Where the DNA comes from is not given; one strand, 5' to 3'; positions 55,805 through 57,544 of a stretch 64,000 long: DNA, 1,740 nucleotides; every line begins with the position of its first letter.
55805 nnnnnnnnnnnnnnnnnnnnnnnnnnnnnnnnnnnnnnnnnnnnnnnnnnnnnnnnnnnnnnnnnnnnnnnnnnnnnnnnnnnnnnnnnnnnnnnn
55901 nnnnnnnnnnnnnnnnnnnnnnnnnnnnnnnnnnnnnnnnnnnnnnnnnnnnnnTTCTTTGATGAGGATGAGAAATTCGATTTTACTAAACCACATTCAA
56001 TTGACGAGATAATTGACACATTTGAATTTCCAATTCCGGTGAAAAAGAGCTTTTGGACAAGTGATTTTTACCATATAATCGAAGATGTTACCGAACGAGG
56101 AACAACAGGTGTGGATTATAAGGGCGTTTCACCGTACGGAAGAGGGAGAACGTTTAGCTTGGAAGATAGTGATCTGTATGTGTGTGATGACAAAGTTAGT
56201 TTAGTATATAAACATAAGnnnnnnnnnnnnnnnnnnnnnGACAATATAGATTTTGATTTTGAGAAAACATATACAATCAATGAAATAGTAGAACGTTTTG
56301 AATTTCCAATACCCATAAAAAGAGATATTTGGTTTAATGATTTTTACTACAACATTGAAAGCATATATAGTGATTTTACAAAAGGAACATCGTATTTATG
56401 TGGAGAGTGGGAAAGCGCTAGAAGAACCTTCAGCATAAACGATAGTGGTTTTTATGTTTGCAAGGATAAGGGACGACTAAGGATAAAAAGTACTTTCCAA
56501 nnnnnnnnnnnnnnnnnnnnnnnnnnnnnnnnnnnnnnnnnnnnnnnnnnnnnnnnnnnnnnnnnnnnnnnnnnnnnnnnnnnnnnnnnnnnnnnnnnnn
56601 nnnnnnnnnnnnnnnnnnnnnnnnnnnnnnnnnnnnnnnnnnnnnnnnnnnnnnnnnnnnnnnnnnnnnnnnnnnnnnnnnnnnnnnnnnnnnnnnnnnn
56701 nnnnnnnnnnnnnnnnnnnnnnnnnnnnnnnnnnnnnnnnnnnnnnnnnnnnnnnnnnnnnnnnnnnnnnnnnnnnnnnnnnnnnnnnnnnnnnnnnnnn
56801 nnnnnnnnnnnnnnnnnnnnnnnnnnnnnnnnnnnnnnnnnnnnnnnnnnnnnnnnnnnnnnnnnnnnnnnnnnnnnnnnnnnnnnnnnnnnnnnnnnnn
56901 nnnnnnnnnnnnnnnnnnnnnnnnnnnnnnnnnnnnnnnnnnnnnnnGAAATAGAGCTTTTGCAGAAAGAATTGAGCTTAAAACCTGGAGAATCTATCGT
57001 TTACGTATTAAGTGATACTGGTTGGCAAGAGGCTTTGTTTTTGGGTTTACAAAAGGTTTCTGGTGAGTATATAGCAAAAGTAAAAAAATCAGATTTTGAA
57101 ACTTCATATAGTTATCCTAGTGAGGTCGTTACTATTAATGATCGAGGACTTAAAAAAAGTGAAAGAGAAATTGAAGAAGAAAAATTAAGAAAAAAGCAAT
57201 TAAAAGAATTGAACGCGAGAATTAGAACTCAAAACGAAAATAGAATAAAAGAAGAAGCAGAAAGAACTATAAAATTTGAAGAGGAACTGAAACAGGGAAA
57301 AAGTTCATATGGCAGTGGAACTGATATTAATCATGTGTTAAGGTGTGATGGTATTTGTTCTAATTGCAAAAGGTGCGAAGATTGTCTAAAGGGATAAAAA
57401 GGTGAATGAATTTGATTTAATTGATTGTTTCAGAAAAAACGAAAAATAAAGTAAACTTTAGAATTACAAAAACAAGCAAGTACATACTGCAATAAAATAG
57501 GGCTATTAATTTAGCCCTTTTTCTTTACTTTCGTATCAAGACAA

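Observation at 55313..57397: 694-aa protein with triple internal repeat, coiled coil and terminal CX3CX2CX2CX2C cluster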

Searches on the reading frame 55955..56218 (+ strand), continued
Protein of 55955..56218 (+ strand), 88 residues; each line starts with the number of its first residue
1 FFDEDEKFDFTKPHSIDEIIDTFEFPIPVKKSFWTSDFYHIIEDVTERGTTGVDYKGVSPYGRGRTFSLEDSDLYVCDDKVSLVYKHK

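Call 85: search_dna_similar(query=P0034, collection=phages, mode=protein, max_evalue=0.01)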
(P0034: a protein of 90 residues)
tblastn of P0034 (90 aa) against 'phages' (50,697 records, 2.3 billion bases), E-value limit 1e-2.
No match.

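Call 91: search_protein_families(library=padloc, proteins=[P0006, P0018, P0020, P0021, P0033, P0038, P0024, P0028, P0027, P0040], max_evalue=0.00001)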
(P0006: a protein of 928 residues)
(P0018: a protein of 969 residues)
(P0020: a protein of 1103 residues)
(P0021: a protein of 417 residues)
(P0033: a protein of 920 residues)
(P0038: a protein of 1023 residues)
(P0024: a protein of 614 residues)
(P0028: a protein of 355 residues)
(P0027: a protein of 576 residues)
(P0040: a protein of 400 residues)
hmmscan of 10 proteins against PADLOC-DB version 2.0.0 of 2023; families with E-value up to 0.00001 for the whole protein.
P0006 (928 aa): 5 families
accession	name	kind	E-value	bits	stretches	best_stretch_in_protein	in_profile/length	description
PDLC00132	GajB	-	2.3e-07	27.8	0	719-822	208-320/625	UrvD helicase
PDLC00123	GajB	-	2.6e-07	27.6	0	403-436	7-38/540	UrvD helicase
PDLC00129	GajB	-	3e-07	27.4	0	396-432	7-43/594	UrvD helicase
PDLC03802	RTasHel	-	4.4e-07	27.1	0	402-490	7-94/675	DRT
PDLC00103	GajB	-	8e-07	26.3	0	727-801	213-293/612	UrvD helicase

P0018 (969 aa): 4 families
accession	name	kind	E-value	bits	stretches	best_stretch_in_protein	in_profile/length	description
PDLC01087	C3a187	-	7.3e-09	33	0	834-966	420-544/559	NERD+UvrD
PDLC04173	GajB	-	2e-07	28.4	1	916-966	414-463/471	-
PDLC00103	GajB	-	1.9e-06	25.1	0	890-963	489-574/612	UrvD helicase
PDLC00147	GajB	-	7.2e-06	23.1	0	777-818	235-276/637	UrvD helicase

P0020 (1103 aa): 5 families
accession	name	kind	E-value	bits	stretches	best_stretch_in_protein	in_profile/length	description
PDLC03802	RTasHel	-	6.4e-13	46.4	1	906-981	194-269/675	DRT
PDLC00106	GajB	-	8.9e-12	42.3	1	907-983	208-286/577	UrvD helicase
PDLC00129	GajB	-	1.2e-10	38.7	1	907-983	229-307/594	UrvD helicase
PDLC01087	C3a187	-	4e-09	33.9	0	904-989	320-403/559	NERD+UvrD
PDLC00138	GajB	-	2e-07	28.1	0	369-420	7-57/581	UrvD helicase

P0021 (417 aa): 1 family
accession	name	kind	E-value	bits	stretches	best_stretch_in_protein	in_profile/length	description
PDLC03839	LeoA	-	3e-07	27.9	0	196-331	91-224/559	-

P0033 (920 aa): 4 families
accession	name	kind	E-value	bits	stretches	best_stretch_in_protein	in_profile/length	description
PDLC02850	DpdE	-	9.5e-11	38.3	1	437-753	921-1235/1282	DpdE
PDLC02849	DpdE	-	1.3e-09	34.8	0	437-752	516-825/857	DpdE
PDLC00632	ZorD1|ZorD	-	9.2e-08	28.4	0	198-336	528-674/1101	"SWI2/SNF2 helicase, Mrr-like nuclease"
PDLC02851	DpdE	-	5.2e-06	22.5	0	614-765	887-1037/1055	DpdE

P0038 (1023 aa): 8 families
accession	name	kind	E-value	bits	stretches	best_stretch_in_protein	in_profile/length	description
PDLC02850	DpdE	-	6.1e-14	48.8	1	382-705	916-1234/1282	DpdE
PDLC02842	DpdE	-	1.9e-12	43.7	1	387-724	828-1162/1176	DpdE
PDLC02707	PbeA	-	6.8e-10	36.2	1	203-314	226-338/672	PbeA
PDLC02849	DpdE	-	1.3e-09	34.8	1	383-709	512-829/857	DpdE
PDLC02851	DpdE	-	6.7e-08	28.8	0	587-716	908-1035/1055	DpdE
PDLC02627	DrmD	-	2.4e-07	27.3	0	645-727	630-709/748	DrmD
PDLC02845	DpdE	-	3.4e-06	23.1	0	386-710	959-1270/1293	DpdE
PDLC02504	BrxHI|BrxHII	-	4.9e-06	22.8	0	563-707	461-611/971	BrxHII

P0024 (614 aa): 0 families

P0028 (355 aa): 0 families

P0027 (576 aa): 0 families

P0040 (400 aa): 1 family
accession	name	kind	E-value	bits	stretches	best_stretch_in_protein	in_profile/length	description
PDLC03839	LeoA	-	1.1e-06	26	1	177-311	92-224/559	-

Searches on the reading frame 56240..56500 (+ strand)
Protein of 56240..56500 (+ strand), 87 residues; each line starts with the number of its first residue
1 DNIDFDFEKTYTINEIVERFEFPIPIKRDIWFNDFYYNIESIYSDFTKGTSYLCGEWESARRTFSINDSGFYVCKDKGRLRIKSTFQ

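Call 45: predict_structure(alignment_id=A3)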
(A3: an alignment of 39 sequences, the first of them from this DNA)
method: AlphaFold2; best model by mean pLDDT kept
length: 87 residues; sequences in the alignment: 39
mean_pLDDT: 93.2   pTM: 0.82
mean pLDDT of the five models: 93.2, 93.1, 92.6, 92.5, 91.7
residues with pLDDT >= 90: 77; 70-90: 5; 50-70: 5; < 50: 0
segments of 3 or more residues with pLDDT < 50: none
pLDDT, mean of each block of 10 residues (from residue 1): 84 97 97 95 97 94 97 94 79
secondary structure, 60 per line:
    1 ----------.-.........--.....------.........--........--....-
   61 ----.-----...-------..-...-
elements in order: H13-19 E24-28 E35-43 E46-53 E56-59 E71-73

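Call 49: fold_search(model_id=the predicted structure, library=pdb)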
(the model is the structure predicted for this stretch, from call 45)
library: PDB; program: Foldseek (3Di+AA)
matches with E <= 10: 227; with E <= 0.001: 0
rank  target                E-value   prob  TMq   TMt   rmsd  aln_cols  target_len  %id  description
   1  6z1p_Bz               4.5e-02  0.99  0.53  0.40   4.4        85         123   16  Structure of the mitochondrial ribosome from Tetrahymena thermophila (released 2020-06-24)
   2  6uxd_A                4.2e-01  0.08  0.24  0.14  12.9       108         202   11  2.0A resolution structure of the hypothetical protein CT021 from Chlamydia trachomatis (released 2020-11-11)
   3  9azl_A                4.5e-01  0.30  0.40  0.07   6.5        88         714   18  Cryo-EM structure of the ABC transporter PCAT1 bound with MgADP class1 (released 2024-10-30)
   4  7nky_Z                1.1e+00  0.16  0.33  0.21   5.9        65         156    9  RNA Polymerase II-Spt4/5-nucleosome-FACT structure (released 2021-07-07)
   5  2d6n_B                1.2e+00  0.07  0.27  0.19   9.1       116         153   12  Crystal structure of mouse galectin-9 N-terminal CRD in complex with N-acetyllactosamine (released 2006-09-26)
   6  6ap4_G                1.8e+00  0.05  0.23  0.08  11.3       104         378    8  Crystal structure of the DNA polymerase III subunit beta from Acinetobacter baumannii (released 2017-12-20)
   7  8qsz_Y                1.9e+00  0.13  0.33  0.38   5.8        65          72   11  Structure of s. pombe RNA polymerase II in complex with DSIF and Rat1/Rai1 (released 2024-10-23)
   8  6uxd_B                1.9e+00  0.05  0.21  0.12   5.6        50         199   14  2.0A resolution structure of the hypothetical protein CT021 from Chlamydia trachomatis (released 2020-11-11)
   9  3a1j_C                2.1e+00  0.08  0.26  0.11  10.3        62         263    6  Crystal structure of the human Rad9-Hus1-Rad1 complex (released 2009-06-02)
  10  9vdm                  2.1e+00  0.03  0.19  0.03   9.2        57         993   18  Cryo-EM structure of human ATP9A (AMPPCP) E2P state open form (released 2025-09-03)
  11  3fb9_B                2.3e+00  0.15  0.37  0.38   5.8        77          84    9  The crystal structure of the protein with unknown function from Streptococcus pneumoniae TIGR4 (released 2008-12-23)
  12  3fb9_A                2.3e+00  0.12  0.35  0.34   6.3        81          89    7  The crystal structure of the protein with unknown function from Streptococcus pneumoniae TIGR4 (released 2008-12-23)
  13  9fqr_Gn               2.3e+00  0.08  0.27  0.08   9.4        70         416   11  96-nm repeat of axonemal doublet microtubules from bovine sperm (released 2025-03-26)
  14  3mep_C                2.3e+00  0.04  0.22  0.13   9.4        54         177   15  Crystal Structure of ECA2234 protein from Erwinia carotovora, Northeast Structural Genomics Consortium Target EwR44 (released 2010-04-14)
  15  3mep_A                2.3e+00  0.04  0.22  0.13   9.4        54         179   15  Crystal Structure of ECA2234 protein from Erwinia carotovora, Northeast Structural Genomics Consortium Target EwR44 (released 2010-04-14)
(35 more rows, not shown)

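Call 53: fold_search(model_id=the predicted structure, library=viral)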
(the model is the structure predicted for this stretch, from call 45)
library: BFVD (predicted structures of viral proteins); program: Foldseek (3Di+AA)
matches with E <= 10: 722; with E <= 0.001: 0
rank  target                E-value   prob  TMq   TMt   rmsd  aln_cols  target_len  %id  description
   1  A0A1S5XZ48            1.1e-01  0.87  0.45  0.14   6.4        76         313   14  (no name in the UniProt tables at hand)
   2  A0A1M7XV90            2.9e-01  0.47  0.39  0.28   9.9        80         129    5  Uncharacterized protein [Cedratvirus A11]
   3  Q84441                3.3e-01  0.23  0.27  0.27   9.5        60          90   12  Uncharacterized protein [Paramecium bursaria Chlorella virus 1]
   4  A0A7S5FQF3            3.5e-01  0.69  0.39  0.19   3.9        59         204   10  (no name in the UniProt tables at hand)
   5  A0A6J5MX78            3.5e-01  0.66  0.39  0.50   3.7        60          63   17  Uncharacterized protein [uncultured Caudovirales phage]
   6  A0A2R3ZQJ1            3.5e-01  0.57  0.37  0.21   3.8        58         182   17  (no name in the UniProt tables at hand)
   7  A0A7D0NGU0            3.7e-01  0.54  0.42  0.24   4.2        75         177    9  Uncharacterized protein [Escherichia phage vB_EcoM_4HA13]
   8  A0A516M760            3.7e-01  0.47  0.31  0.46   5.7        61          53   13  (no name in the UniProt tables at hand)
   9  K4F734                3.9e-01  0.51  0.41  0.40   5.5        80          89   11  Uncharacterized protein [Cronobacter phage vB_CsaM_GAP32]
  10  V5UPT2                4.7e-01  0.75  0.43  0.51   3.1        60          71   15  Transcriptional regulator [Enterococcus phage IME-EF4]
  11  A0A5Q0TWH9            4.7e-01  0.11  0.26  0.19  10.8        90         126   11  Uncharacterized protein [uncultured virus]
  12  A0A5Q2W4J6            5.0e-01  0.85  0.47  0.40   2.5        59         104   14  (no name in the UniProt tables at hand)
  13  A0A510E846            5.0e-01  0.60  0.45  0.38   4.2        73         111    8  (no name in the UniProt tables at hand)
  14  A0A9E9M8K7            5.3e-01  0.63  0.47  0.53   4.2        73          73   11  (no name in the UniProt tables at hand)
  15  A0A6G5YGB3            5.6e-01  0.20  0.27  0.33   8.0        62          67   13  (no name in the UniProt tables at hand)
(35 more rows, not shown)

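Call 54: find_homologous_proteins(query=A3, max_evalue=0.001)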
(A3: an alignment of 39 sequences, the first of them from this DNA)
Query A3 (39 sequences) (87 aa, profile of the alignment): 2 proteins with E <= 0.001 among 92 candidates.
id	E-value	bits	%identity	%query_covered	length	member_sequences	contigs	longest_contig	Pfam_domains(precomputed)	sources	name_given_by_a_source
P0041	5.3e-17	79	23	60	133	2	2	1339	-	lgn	-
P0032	2.6e-15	74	23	60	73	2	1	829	-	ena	-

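Call 79: search_protein_families(library=pfam, alignment_id=A3, max_evalue=10)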
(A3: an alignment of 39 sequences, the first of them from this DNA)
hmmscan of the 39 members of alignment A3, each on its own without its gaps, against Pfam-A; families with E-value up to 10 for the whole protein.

A. member 1, seq(87 aa): 3 families
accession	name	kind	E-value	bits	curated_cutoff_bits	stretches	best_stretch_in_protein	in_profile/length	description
PF11781.13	Zn_ribbon_RRN7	-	0.044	13.9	27.1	1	59-75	11-25/32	Zinc-finger of RNA-polymerase I-specific TFIIB, Rrn7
PF25223.1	DUF7841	-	0.11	13.1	25.2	1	14-49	45-78/114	Domain of unknown function (DUF7841)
PF14517.12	Tachylectin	-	0.13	12.5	29.8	1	44-80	163-200/230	Tachylectin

B. families by the number of members that match (of 39 scanned): 13 families
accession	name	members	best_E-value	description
PF12736.12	CABIT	1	0.0089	Cell-cycle sustaining, positive selection,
PF04126.18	Cyclophil_like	1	0.03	Cyclophilin-like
PF20111.4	DUF6501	1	0.036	Family of unknown function (DUF6501)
PF11781.13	Zn_ribbon_RRN7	1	0.044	Zinc-finger of RNA-polymerase I-specific TFIIB, Rrn7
PF17385.8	LBP_M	1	0.086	Lacto-N-biose phosphorylase central domain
PF25223.1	DUF7841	1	0.11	Domain of unknown function (DUF7841)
PF01108.23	Tissue_fac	1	0.11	Tissue factor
PF11276.14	DUF3078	1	0.11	Protein of unknown function (DUF3078)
PF17764.6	PriA_3primeBD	1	0.11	3'DNA-binding domain (3'BD)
PF14517.12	Tachylectin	1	0.13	Tachylectin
PF11537.13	NitrOD5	1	0.14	Nitrosopumilus output domain 5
PF08773.16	CathepsinC_exc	1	0.15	Cathepsin C exclusion domain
PF13220.11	DUF4028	1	0.27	Protein of unknown function (DUF4028)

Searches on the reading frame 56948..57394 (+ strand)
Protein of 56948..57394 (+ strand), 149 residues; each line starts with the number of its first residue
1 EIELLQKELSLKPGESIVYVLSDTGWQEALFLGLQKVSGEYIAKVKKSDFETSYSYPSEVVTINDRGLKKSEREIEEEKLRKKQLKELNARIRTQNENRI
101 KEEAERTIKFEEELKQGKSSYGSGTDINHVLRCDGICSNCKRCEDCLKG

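Call 75: predict_structure(alignment_id=A4)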
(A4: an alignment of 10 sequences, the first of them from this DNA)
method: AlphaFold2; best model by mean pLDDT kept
length: 149 residues; sequences in the alignment: 10
mean_pLDDT: 81.2   pTM: 0.48
mean pLDDT of the five models: 81.2, 79.9, 79.8, 78.6, 78.4
residues with pLDDT >= 90: 60; 70-90: 57; 50-70: 22; < 50: 10
segments of 3 or more residues with pLDDT < 50: 124-132
pLDDT, mean of each block of 10 residues (from residue 1): 92 93 89 95 93 87 78 83 88 89 92 79 48 55 54
secondary structure, 60 per line:
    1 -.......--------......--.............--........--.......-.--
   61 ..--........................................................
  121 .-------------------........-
elements in order: H2-8 E17-22 E25-37 E40-47 E50-56 H65-121 H141-148

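Call 78: fold_search(model_id=the predicted structure, library=pdb)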
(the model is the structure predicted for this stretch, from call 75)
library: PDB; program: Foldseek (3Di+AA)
matches with E <= 10: 840; with E <= 0.001: 0
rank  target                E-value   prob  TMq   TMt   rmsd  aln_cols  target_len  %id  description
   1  5j26_A                9.9e-03  1.00  0.30  0.38   4.0        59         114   22  Crystal structure of a 53BP1 Tudor domain in complex with a ubiquitin variant (released 2016-12-14)
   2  8eom_A                1.6e-02  1.00  0.31  0.36   4.0        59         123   20  TUDOR DOMAIN OF TUMOR SUPPRESSOR P53BP1 WITH MFP-5973 (released 2023-01-18)
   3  3lh0_A                1.8e-02  1.00  0.30  0.37   6.0        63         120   22  Crystal structure of the 53BP1 tandem tudor domain in complex with p53K372me2 (released 2010-03-23)
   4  8t2d_A                1.9e-02  1.00  0.30  0.37   3.9        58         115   22  Ubiquitin variant i53:Mutant T12Y.T14E.L67R with 53BP1 Tudor domain (released 2024-03-27)
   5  5zcj_C                2.1e-02  1.00  0.30  0.37   3.2        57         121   23  Crystal structure of complex (released 2018-06-27)
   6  6vip_A                2.1e-02  1.00  0.30  0.36   5.3        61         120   23  TUDOR DOMAIN OF TUMOR SUPPRESSOR P53BP1 WITH MFP-6008 (released 2020-02-12)
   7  8swj_B                2.1e-02  1.00  0.30  0.35   5.1        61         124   24  Co-crystal structure of 53BP1 tandem Tudor domains in complex with UNC8531 (released 2023-08-02)
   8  4x34_B                2.2e-02  1.00  0.31  0.38   4.0        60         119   20  Crystal structure of the 53BP1 tandem tudor domain in complex with p53K381acK382me2 (released 2015-03-04)
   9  8swj_C                2.3e-02  1.00  0.31  0.37   2.5        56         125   23  Co-crystal structure of 53BP1 tandem Tudor domains in complex with UNC8531 (released 2023-08-02)
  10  2g3r                  2.3e-02  1.00  0.30  0.37   3.9        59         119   22  Crystal Structure of 53BP1 tandem tudor domains at 1.2 A resolution (released 2007-01-02)
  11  8f0w_A                2.3e-02  1.00  0.30  0.36   5.2        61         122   23  Tudor Domain of Tumor suppressor p53BP1 with MFP-5956 (released 2023-01-18)
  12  6upt_B                3.1e-02  1.00  0.31  0.38   4.0        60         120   20  Tudor Domain of Tumor suppressor p53BP1 with MFP-2706 (released 2019-11-20)
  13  6mxz_G                3.3e-02  1.00  0.30  0.36   5.1        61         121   23  Structure of 53BP1 Tudor domains in complex with small molecule UNC3474 (released 2019-11-27)
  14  6vip_B                3.3e-02  1.00  0.30  0.36   5.4        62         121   22  TUDOR DOMAIN OF TUMOR SUPPRESSOR P53BP1 WITH MFP-6008 (released 2020-02-12)
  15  6mxx_J                3.7e-02  1.00  0.30  0.37   5.1        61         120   23  Structure of 53BP1 tandem Tudor domains in complex with small molecule UNC2991 (released 2019-11-27)
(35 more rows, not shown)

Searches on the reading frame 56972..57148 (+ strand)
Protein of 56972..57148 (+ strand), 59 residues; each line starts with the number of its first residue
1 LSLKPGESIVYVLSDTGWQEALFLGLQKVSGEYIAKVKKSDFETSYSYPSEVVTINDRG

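Call 99: search_solved_structures(query=A8, max_evalue=10)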
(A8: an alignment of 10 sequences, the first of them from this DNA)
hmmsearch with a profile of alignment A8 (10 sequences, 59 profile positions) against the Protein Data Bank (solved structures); distinct sequences matched with E-value up to 10: 7.
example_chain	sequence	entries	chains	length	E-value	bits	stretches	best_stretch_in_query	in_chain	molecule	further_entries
3ry7_A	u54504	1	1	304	0.087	15.8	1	27-59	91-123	Ribokinase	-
7uwz_A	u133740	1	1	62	0.23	14.5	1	31-59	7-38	De novo designed small beta-barrel protein 33_bp_sh3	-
3et4_A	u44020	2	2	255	0.99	12.4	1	6-38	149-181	Outer membrane protein P4, NADP phosphatase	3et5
3ocy_A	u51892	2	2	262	1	12.4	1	6-38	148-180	Lipoprotein E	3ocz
3ocu_A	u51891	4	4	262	1.1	12.3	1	6-38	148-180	Lipoprotein E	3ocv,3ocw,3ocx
3sf0_A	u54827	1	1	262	1.1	12.2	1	6-38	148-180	Lipoprotein E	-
2w2c_A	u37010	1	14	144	1.4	11.9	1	4-25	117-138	CALCIUM/CALMODULIN-DEPENDENT PROTEIN KINASE TYPE II DELTA CHAIN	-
